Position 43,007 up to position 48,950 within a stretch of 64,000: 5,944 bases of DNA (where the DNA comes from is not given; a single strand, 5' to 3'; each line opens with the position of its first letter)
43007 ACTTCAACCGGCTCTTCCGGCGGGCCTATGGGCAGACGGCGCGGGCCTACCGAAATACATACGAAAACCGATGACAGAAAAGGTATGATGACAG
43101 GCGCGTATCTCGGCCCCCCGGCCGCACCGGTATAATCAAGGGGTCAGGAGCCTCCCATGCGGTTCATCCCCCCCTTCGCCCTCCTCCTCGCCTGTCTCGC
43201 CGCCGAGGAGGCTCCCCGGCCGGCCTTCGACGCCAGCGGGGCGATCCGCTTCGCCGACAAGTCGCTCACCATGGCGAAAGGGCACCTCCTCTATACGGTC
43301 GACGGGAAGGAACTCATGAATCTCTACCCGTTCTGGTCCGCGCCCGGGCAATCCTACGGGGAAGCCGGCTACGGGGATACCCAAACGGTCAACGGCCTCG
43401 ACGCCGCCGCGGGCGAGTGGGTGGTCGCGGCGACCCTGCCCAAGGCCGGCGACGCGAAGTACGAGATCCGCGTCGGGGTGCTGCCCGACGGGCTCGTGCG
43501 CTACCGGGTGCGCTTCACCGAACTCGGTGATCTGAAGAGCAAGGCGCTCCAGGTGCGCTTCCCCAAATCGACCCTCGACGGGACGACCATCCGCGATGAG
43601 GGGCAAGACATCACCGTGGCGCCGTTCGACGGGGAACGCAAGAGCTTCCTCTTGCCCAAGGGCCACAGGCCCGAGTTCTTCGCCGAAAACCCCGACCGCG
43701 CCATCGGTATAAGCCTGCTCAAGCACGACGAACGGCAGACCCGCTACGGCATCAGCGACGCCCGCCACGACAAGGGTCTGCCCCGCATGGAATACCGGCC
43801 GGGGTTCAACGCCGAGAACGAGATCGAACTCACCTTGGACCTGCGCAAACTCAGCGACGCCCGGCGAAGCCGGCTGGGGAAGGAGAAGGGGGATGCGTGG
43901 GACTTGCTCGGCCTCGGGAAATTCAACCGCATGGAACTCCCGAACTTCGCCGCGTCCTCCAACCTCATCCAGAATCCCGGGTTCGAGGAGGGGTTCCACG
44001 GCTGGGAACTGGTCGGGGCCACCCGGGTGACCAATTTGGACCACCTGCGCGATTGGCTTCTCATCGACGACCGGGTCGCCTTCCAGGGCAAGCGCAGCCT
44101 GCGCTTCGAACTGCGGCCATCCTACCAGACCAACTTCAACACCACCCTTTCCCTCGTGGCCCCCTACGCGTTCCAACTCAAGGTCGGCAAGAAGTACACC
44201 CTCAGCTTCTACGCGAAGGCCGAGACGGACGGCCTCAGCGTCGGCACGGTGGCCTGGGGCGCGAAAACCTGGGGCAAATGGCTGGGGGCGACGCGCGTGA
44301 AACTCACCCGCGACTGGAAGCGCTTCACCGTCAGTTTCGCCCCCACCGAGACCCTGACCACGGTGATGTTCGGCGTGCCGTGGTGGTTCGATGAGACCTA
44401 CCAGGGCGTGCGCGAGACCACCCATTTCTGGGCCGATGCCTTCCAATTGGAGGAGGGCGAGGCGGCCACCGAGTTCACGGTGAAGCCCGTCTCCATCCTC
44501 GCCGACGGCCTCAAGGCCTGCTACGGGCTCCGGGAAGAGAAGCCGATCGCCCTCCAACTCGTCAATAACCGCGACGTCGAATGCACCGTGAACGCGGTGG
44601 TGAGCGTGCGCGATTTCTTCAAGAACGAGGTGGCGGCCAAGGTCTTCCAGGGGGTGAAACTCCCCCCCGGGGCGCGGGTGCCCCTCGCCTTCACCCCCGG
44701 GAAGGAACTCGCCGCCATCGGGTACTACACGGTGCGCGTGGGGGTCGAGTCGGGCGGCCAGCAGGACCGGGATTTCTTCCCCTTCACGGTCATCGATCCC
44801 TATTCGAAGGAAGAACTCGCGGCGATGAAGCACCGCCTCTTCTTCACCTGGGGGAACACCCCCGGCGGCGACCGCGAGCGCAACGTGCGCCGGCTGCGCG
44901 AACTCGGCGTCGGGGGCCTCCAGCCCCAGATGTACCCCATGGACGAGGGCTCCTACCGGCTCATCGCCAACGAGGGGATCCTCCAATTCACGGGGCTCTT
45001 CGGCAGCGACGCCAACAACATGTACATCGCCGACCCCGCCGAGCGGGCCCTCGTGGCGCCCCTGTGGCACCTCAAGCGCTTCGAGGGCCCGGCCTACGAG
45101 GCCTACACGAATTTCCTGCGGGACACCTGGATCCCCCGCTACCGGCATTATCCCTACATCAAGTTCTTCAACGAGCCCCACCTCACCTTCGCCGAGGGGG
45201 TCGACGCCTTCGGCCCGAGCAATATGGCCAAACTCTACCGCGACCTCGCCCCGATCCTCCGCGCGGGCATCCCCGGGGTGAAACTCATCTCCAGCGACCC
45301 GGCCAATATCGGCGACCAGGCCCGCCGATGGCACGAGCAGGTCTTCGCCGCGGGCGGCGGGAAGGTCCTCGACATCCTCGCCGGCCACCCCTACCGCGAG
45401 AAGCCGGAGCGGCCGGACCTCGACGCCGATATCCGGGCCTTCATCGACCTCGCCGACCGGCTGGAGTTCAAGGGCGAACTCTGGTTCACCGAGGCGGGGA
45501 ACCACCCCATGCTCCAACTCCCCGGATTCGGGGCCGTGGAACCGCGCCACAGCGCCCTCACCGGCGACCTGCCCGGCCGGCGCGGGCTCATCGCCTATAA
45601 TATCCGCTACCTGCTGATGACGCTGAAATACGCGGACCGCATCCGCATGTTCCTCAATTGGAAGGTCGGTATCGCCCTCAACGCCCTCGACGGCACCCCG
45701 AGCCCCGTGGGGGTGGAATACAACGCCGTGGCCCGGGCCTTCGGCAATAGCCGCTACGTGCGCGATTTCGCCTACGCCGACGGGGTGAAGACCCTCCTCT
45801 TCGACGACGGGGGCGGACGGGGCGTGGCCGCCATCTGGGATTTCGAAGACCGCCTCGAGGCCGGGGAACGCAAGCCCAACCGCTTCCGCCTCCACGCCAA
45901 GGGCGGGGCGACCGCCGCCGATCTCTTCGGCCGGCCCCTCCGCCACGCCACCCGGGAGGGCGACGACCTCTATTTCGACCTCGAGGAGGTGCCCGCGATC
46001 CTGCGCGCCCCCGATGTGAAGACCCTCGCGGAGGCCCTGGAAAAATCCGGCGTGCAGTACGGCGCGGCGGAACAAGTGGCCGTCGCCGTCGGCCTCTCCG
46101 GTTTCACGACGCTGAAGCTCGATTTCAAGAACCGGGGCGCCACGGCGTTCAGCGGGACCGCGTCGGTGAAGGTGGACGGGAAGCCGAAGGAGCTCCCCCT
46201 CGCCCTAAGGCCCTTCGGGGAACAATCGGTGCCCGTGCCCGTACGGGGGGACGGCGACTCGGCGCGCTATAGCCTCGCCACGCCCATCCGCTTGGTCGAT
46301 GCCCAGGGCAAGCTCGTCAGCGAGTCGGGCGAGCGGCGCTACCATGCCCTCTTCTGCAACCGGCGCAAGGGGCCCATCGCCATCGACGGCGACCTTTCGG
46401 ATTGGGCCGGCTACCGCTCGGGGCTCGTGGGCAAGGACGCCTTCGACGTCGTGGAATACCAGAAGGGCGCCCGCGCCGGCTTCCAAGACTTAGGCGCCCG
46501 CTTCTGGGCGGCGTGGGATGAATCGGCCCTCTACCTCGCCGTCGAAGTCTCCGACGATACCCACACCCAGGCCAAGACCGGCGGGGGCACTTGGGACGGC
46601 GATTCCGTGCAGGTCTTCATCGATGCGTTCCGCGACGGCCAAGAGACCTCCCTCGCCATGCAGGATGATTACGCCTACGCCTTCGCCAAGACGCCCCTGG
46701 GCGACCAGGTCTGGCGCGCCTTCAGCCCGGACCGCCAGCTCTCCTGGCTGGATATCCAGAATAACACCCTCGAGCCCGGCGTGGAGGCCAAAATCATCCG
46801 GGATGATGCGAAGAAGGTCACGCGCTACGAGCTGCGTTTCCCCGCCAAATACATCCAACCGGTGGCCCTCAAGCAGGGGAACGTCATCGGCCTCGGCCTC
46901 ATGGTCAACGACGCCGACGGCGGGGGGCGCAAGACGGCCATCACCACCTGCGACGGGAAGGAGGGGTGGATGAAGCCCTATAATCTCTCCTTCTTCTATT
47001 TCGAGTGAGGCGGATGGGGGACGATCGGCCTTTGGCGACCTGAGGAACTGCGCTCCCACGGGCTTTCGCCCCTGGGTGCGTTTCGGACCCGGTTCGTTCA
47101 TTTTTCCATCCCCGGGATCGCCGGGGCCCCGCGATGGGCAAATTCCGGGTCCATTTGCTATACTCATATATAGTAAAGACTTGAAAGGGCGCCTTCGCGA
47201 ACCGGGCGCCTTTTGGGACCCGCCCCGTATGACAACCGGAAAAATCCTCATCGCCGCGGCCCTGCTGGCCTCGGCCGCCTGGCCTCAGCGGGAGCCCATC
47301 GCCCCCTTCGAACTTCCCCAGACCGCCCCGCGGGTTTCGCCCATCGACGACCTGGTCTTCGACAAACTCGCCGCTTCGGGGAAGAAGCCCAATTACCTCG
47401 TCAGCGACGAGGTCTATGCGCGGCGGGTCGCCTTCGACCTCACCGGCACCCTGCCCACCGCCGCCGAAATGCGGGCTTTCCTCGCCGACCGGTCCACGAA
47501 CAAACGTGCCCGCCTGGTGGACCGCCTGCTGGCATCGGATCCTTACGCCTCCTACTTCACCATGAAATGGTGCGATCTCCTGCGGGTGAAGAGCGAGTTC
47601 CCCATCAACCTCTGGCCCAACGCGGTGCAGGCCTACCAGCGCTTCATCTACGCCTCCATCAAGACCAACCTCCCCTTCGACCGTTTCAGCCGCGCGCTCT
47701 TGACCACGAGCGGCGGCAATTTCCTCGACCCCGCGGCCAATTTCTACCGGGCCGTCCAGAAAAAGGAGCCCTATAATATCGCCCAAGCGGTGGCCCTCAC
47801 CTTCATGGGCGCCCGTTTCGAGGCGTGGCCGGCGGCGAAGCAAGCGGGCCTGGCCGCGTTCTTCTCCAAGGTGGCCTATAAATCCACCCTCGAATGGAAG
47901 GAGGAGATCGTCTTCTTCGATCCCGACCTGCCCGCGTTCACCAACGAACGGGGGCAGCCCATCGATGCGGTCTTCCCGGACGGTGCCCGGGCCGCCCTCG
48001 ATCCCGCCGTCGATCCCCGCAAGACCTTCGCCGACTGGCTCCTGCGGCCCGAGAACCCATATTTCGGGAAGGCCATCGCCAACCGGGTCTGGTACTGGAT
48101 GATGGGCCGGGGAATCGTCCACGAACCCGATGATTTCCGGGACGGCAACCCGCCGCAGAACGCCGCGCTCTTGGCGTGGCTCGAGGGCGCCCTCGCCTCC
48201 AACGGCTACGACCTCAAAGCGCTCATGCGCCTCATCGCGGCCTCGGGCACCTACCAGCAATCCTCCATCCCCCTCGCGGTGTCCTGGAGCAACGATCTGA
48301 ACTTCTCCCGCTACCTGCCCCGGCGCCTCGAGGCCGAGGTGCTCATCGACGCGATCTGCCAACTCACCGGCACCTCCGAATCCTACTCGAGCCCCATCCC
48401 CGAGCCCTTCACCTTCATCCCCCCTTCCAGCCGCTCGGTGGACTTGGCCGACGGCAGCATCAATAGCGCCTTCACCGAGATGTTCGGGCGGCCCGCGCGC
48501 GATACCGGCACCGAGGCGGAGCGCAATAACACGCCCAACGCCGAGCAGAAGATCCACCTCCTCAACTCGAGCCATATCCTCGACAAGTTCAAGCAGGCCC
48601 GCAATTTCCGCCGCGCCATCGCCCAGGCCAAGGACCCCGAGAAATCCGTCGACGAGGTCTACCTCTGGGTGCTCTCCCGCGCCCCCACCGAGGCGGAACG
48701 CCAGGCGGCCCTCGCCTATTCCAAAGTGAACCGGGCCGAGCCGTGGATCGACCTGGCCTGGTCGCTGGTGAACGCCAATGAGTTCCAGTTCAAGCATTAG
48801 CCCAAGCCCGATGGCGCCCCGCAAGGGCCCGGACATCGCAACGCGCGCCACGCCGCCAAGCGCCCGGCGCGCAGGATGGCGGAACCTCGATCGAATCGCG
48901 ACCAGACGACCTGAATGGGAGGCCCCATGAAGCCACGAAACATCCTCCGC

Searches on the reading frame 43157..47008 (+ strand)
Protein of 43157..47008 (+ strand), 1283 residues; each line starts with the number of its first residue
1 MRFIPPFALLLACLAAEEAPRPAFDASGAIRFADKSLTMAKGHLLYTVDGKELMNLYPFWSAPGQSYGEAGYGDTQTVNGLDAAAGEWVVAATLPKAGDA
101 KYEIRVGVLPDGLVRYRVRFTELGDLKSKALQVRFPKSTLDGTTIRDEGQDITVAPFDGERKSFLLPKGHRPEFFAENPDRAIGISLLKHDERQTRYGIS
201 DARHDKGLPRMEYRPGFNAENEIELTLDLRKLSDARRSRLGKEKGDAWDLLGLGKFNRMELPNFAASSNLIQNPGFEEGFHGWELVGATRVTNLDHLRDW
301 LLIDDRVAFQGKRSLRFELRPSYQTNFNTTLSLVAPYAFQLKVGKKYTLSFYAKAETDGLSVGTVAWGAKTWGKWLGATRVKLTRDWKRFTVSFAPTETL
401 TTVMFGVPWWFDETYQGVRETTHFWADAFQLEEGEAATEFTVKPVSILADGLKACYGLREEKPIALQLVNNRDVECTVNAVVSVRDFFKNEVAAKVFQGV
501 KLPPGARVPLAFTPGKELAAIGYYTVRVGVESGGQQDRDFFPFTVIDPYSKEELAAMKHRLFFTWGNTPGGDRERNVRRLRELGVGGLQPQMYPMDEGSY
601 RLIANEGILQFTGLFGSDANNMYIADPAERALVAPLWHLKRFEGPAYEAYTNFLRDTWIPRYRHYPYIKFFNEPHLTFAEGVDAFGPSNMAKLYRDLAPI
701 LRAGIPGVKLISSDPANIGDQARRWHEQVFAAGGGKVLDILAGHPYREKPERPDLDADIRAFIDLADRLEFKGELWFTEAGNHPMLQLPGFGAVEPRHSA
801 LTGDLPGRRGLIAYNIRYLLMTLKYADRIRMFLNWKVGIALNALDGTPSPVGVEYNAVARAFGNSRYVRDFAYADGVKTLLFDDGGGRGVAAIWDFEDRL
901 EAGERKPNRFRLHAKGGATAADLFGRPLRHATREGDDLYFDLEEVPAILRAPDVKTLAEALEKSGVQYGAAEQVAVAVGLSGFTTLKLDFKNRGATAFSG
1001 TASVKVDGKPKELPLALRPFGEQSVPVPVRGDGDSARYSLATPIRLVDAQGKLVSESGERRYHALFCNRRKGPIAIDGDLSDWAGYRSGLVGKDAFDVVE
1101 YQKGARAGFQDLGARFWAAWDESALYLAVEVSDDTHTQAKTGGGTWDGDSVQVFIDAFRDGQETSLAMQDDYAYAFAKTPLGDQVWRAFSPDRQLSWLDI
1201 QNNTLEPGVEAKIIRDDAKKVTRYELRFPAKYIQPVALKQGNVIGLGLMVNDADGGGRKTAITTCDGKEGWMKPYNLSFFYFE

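Call 32: search_protein_families(library=pfam, proteins=[window:43157-47008:+], max_evalue=0.001)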
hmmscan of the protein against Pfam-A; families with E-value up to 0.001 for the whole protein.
window:43157-47008:+ (1283 aa): 2 families
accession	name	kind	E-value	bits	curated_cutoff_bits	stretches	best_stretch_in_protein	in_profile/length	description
PF06452.16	CBM9_1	-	4.9e-13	49.8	23.4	1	1099-1267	18-166/185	Carbohydrate family 9 binding domain-like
PF02018.23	CBM_4_9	-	0.00011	23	25.9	0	269-405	2-127/136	Carbohydrate binding domain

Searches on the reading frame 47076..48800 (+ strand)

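Call 32: search_protein_families(library=pfam, proteins=[window:47076-48800:+], max_evalue=0.001)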
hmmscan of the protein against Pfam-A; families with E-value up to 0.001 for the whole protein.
window:47076-48800:+ (574 aa): 2 families
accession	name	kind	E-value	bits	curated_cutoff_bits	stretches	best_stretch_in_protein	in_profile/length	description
PF07587.16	PSD1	-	3.2e-44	151.6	28.5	1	315-548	2-243/244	Protein of unknown function (DUF1553)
PF07583.16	PSCyt2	-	6.9e-30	105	29.8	1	89-230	1-148/209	Protein of unknown function (DUF1549)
